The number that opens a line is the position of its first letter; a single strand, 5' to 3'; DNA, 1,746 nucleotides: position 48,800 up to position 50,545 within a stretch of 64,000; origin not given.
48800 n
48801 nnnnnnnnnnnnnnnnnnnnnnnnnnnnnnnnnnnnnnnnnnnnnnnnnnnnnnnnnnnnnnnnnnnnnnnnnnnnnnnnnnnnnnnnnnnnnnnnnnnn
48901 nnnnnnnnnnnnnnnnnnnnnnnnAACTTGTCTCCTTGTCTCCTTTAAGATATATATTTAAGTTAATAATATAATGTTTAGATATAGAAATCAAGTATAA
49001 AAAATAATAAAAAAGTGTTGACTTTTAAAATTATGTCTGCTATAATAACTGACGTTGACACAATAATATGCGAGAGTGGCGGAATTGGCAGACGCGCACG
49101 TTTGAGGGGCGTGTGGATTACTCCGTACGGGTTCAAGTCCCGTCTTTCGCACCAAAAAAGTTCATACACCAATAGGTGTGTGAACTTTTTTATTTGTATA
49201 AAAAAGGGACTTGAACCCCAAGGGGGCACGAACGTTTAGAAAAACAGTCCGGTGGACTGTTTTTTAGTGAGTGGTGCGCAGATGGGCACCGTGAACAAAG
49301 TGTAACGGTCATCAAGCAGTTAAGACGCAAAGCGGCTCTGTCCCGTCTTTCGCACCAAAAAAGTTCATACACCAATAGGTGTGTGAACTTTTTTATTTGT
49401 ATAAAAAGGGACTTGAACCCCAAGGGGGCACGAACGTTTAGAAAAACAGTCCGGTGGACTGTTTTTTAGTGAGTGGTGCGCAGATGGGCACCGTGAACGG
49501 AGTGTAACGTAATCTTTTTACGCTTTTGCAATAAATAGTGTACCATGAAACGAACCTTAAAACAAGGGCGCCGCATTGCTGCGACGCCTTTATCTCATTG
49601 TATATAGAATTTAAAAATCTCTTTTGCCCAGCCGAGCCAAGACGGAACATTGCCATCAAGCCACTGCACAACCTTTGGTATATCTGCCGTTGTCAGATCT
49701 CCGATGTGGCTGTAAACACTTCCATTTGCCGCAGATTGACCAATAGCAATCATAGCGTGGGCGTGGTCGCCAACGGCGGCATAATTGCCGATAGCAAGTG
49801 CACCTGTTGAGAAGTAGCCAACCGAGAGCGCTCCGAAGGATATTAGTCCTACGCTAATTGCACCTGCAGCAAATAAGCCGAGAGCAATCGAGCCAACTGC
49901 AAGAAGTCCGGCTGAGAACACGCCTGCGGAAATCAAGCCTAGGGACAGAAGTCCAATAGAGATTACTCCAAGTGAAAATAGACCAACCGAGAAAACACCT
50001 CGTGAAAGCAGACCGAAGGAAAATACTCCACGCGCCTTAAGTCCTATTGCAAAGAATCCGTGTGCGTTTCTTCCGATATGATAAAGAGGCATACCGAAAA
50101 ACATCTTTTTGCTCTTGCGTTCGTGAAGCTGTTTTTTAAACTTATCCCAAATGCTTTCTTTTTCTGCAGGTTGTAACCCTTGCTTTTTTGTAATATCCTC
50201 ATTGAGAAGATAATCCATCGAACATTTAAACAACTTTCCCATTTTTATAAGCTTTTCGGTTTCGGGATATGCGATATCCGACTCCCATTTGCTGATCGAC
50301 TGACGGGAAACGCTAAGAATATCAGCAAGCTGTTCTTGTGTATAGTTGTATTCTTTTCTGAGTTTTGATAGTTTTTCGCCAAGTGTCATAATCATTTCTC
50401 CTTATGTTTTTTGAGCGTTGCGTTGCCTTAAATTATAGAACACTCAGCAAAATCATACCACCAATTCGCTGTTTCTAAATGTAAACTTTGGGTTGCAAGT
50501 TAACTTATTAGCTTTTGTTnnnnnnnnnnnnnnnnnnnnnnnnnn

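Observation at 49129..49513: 171/170-bp direct repeats duplicating the 3' end of tRNA-Leu, plus inverted T-arm fragments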

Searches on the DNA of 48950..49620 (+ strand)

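Call 13: search_rna_families(source=window, start=48950, end=49620, threshold=evalue, max_evalue=10, show_alignments=4)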
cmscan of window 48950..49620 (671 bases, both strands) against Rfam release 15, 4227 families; matches with E-value up to 10: 12.
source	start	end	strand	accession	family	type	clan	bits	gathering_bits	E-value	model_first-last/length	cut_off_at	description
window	49070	49151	+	RF00005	tRNA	Gene; tRNA;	CL00001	47.5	29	5e-09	1-71/71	no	tRNA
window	49129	49218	-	RF03743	MIR7696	Gene; miRNA;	-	30.2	83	0.0011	1-88/88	no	MIR7696 microRNA precursor family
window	49129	49218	+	RF03940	MIR9563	Gene; miRNA;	-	26.7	90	0.009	1-127/127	no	MIR9563 microRNA precursor family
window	49318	49398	+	RF04312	trpB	Cis-reg;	-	20.1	59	3.5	1-107/107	no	trpB ncRNA motif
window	49000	49088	+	RF02896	S774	Gene; sRNA;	-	19.1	48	9.9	1-95/95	no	Staphylococcus sRNA 774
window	49495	49594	+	RF01883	TUG1_2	Gene; lncRNA;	-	17.6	90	3.2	1-89/89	no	Taurine upregulated gene 1 conserved region 2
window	49065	49195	+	RF02435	SpF41_sRNA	Gene; sRNA;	-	17.6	52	5.4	1-105/105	no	Streptococcus sRNA SpF41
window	49152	49193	-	RF03498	mir-3145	Gene; miRNA;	-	15.5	98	6.6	1-84/84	no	mir-3145 microRNA precursor family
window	49357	49400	+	RF01264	snR83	Gene; snRNA; snoRNA; HACA-box;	CL00023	15.4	75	0.48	67-110/308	no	Small nucleolar RNA snR83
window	49072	49150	+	RF01684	mascRNA-menRNA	Gene;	-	14.2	42.5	7.6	1-56/56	no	MALAT1-associated small cytoplasmic RNA/MEN beta RNA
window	49570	49585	-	RF03001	leuA-Halobacteria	Cis-reg;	-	13.6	47.9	4.1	21-36/53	no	leuA-Halobacteria RNA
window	49357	49391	+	RF02723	sno_ZL1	Gene; snRNA; snoRNA; CD-box;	-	10.3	64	7.8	1-196/196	no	Small nucleolar RNA ZL1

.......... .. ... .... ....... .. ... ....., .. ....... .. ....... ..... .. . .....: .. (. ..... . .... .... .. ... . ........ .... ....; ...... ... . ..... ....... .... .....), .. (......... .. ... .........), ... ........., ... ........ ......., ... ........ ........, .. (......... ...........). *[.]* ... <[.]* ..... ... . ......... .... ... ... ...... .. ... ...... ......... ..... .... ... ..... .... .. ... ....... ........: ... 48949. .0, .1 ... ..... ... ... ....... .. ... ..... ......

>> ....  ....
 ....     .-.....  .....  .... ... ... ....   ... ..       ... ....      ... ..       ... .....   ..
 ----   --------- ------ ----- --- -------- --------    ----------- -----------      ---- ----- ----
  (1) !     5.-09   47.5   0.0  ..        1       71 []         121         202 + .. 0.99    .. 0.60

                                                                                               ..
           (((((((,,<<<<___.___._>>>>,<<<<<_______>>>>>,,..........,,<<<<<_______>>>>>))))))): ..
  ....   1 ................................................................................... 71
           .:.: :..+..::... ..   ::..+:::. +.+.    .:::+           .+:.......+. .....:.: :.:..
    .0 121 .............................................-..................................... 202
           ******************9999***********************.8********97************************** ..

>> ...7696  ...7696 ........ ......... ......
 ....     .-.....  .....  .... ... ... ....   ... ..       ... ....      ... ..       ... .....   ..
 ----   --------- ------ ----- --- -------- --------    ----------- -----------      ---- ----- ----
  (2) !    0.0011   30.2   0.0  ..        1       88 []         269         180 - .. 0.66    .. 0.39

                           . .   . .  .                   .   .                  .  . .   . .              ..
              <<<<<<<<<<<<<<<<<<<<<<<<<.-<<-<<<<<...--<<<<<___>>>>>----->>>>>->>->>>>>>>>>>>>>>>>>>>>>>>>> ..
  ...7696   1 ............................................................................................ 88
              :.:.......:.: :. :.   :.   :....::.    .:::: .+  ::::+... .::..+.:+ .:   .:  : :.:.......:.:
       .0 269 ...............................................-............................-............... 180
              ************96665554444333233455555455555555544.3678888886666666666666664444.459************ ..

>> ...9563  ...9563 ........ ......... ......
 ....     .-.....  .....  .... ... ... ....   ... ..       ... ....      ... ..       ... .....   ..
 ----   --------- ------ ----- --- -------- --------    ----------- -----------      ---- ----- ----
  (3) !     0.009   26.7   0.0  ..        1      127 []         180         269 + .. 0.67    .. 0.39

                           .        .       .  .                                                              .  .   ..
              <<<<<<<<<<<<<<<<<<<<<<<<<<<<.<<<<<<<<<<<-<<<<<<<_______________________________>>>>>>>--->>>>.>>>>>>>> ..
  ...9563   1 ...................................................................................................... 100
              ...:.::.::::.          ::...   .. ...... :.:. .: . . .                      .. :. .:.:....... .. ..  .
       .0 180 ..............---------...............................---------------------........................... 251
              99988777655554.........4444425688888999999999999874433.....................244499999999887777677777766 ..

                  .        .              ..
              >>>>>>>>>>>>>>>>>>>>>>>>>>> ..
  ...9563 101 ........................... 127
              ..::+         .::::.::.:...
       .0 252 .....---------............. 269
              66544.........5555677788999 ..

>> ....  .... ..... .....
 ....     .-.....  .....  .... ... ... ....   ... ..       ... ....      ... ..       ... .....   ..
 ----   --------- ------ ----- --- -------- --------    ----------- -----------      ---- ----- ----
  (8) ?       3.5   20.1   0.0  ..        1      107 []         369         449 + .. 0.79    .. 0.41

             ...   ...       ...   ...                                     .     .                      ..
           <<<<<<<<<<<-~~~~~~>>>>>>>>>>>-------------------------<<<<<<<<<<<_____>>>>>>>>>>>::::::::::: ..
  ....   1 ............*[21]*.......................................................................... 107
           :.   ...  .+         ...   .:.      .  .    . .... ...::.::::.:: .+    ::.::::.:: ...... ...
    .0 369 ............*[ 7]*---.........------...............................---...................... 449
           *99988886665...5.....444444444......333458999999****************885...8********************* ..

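Call 28: search_dna_similar(query=window:49137-49360:+, collection=plasmids, mode=distant, max_evalue=1)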
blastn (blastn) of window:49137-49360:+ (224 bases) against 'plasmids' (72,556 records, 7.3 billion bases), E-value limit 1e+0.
Records with a match: 21; places in all: 22; records where one place covers at least 80% of the query: 0.
Best place of each record, by identity: >=99% 2; 80-90% 19.
By first word of the organism name: Bacillus 17; Paraclostridium 2; Lactococcus 1; Gloeothece 1.
By predicted mobility (MOB-suite, as given by PLSDB): non-mobilizable 12; conjugative 8; mobilizable 1.
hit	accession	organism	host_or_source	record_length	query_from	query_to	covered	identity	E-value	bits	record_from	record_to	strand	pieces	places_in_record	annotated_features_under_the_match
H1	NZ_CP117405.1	Lactococcus lactis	wheat,Cell culture,rhizosphere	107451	18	65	21%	81.3%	7e-1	41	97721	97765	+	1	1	none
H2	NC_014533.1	Gloeothece verrucosa PCC 7822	fresh water in rice field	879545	38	73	16%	86.5%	7e-1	42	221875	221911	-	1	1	none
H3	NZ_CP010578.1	Bacillus thuringiensis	whole organism,soil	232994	36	71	16%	86.1%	7e-1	41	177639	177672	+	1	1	none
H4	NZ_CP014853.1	Bacillus thuringiensis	soil,soil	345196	36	71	16%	86.1%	7e-1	41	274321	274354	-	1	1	none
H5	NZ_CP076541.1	Bacillus thuringiensis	-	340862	36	71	16%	86.1%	7e-1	41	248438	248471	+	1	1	none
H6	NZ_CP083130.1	Bacillus thuringiensis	whole organism,Biopesticide Novodor 3FC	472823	36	71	16%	86.1%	7e-1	41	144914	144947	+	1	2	none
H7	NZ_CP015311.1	Bacillus thuringiensis serovar morrisoni str. 4AA1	Tribolium castaneum,whole organism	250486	36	71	16%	86.1%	7e-1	41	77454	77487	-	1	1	none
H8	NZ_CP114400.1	Bacillus thuringiensis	liquid culture,Bacillus thuringiensis ...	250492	36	71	16%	86.1%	7e-1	41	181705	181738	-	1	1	none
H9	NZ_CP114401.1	Bacillus thuringiensis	liquid culture,Bacillus thuringiensis ...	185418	36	71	16%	86.1%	7e-1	41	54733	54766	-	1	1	none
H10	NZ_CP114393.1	Bacillus thuringiensis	liquid culture,Bacillus thuringiensis ...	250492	36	71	16%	86.1%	7e-1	41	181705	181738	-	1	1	none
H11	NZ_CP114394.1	Bacillus thuringiensis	liquid culture,Bacillus thuringiensis ...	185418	36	71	16%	86.1%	7e-1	41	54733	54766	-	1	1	none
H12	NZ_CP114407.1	Bacillus thuringiensis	liquid culture,Bacillus thuringiensis ...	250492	36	71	16%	86.1%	7e-1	41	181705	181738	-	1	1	none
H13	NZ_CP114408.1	Bacillus thuringiensis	liquid culture,Bacillus thuringiensis ...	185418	36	71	16%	86.1%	7e-1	41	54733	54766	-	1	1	none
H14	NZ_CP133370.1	Bacillus thuringiensis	Tenebrio molitor,liquid culture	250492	36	71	16%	86.1%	7e-1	41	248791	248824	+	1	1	none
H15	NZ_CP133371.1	Bacillus thuringiensis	Tenebrio molitor,liquid culture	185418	36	71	16%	86.1%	7e-1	41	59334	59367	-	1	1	none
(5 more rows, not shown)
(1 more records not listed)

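Call 29: search_dna_similar(query=window:49137-49360:+, collection=phages, mode=distant, max_evalue=1)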
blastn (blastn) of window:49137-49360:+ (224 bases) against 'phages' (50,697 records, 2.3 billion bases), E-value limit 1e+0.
Records with a match: 3; places in all: 3; records where one place covers at least 80% of the query: 0.
Best place of each record, by identity: >=99% 1; 95-99% 1; 90-95% 1.
By first word of the organism name: Pantoea 1; Bacteriophage 1; Streptococcus 1.
By host as written in the record: Pantoea sp. 1; - 1; Streptococcus equinus Sb10 1.
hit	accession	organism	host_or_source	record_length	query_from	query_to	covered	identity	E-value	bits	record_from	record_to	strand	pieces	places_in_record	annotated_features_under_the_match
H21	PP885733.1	Pantoea phage Survivor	Pantoea sp.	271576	180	207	13%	90.0%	7e-1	39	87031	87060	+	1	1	hypothetical protein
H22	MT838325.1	Bacteriophage sp.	human fecal samples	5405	103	126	11%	95.8%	7e-1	40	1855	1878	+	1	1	record has no annotation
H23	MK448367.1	Streptococcus satellite phage Javan217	Streptococcus equinus Sb10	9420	50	70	9%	100.0%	7e-1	39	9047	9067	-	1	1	none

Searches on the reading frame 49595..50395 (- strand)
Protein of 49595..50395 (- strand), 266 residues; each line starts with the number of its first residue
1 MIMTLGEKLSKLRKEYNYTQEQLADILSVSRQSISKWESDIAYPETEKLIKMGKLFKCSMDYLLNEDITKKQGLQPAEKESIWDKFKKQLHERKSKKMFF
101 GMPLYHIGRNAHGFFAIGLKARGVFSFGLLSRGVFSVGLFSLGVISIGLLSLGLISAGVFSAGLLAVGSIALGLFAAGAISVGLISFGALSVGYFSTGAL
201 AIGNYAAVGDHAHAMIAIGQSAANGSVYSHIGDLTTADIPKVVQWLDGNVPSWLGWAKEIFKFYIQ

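Call 12: find_encoding_contigs(protein=window:49595-50395:-, flank=10000, max_places=10)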
Protein window:49595-50395:- (266 aa): no gene with exactly this product is on record in the collection.

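Call 19: search_protein_families(library=pfam, proteins=[window:49595-50395:-], max_evalue=0.001)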
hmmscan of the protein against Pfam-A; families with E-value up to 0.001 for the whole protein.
window:49595-50395:- (266 aa): 5 families
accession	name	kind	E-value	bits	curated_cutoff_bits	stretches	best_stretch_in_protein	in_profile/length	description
PF01381.28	HTH_3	-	2.7e-14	53.4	23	1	10-63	2-55/55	Helix-turn-helix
PF12844.13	HTH_19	-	6.5e-12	45.6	30.2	1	6-65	1-60/64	Helix-turn-helix domain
PF01744.25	GLTT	-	1.8e-06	28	21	0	133-155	6-28/28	GLTT repeat (6 copies)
PF13560.12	HTH_31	-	6.7e-05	23.6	27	1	5-55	2-53/64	Helix-turn-helix domain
PF07022.19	Phage_CI_repr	-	0.00076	20.2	22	0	9-64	3-58/65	Bacteriophage CI repressor helix-turn-helix domain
